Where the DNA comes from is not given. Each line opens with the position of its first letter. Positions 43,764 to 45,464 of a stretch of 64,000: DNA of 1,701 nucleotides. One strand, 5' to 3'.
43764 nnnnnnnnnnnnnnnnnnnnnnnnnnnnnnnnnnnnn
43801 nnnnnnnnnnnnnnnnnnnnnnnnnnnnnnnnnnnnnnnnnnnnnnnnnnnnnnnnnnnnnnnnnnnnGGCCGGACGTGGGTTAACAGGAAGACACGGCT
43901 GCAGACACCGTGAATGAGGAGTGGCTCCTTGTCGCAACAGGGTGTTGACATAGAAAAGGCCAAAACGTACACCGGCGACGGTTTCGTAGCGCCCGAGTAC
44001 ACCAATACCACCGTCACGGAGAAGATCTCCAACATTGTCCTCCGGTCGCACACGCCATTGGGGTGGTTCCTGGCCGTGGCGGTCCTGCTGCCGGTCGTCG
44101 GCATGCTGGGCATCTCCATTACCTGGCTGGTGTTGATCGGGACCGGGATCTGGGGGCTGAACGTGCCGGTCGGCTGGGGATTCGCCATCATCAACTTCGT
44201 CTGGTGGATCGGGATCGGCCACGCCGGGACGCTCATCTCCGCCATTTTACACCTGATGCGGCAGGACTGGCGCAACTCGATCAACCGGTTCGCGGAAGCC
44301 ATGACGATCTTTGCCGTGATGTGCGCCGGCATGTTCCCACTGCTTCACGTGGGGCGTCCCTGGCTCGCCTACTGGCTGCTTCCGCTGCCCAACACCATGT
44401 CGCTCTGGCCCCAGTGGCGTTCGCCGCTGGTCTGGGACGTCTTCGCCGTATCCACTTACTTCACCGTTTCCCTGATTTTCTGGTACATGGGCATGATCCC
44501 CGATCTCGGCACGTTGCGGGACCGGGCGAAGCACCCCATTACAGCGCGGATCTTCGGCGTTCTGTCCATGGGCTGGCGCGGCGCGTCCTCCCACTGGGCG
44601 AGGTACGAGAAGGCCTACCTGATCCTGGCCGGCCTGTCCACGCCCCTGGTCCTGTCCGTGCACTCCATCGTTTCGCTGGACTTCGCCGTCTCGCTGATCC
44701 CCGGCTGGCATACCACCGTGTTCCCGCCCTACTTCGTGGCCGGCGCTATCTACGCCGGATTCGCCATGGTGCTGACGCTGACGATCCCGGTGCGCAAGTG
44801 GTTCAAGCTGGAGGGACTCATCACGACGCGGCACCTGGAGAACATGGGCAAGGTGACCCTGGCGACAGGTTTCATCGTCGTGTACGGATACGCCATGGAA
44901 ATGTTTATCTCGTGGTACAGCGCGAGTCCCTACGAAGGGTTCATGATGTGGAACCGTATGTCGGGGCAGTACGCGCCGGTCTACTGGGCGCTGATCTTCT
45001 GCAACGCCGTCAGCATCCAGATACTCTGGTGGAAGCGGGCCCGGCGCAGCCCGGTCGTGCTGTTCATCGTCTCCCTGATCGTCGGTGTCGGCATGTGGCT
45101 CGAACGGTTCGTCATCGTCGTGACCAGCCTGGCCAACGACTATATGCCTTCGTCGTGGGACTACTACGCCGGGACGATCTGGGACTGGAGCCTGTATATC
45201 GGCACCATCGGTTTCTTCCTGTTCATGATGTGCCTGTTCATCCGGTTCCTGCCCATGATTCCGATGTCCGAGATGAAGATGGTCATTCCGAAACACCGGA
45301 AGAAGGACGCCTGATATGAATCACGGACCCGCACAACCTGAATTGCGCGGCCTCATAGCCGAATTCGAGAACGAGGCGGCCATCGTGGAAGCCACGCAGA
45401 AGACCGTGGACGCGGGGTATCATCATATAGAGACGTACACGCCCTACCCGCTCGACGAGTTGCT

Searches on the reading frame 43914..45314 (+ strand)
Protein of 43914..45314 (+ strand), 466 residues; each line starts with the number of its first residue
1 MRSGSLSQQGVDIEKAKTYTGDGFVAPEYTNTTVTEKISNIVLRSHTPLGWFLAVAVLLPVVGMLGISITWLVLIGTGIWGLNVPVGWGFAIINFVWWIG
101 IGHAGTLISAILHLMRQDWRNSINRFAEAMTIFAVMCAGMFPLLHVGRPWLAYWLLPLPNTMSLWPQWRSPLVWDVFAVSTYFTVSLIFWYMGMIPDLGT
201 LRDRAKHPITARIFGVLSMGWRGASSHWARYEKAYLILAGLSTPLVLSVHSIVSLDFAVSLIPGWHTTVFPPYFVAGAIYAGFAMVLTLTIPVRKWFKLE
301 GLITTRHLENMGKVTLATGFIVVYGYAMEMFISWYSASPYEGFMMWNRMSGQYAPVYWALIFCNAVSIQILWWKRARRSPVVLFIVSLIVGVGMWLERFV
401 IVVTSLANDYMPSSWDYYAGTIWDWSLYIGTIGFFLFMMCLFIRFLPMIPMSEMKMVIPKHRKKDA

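Call 90: search_protein_families(library=ncbifam, proteins=[window:43914-45314:+], max_evalue=1e-10)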
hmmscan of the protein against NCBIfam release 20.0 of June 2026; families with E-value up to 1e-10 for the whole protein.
window:43914-45314:+ (466 aa): 1 family
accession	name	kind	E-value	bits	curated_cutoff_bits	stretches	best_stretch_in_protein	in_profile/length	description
NF045798.1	DsrP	equivalog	6.9e-12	45.5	350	0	50-192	11-142/346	sulfate reduction electron transfer complex DsrMKJOP subunit DsrP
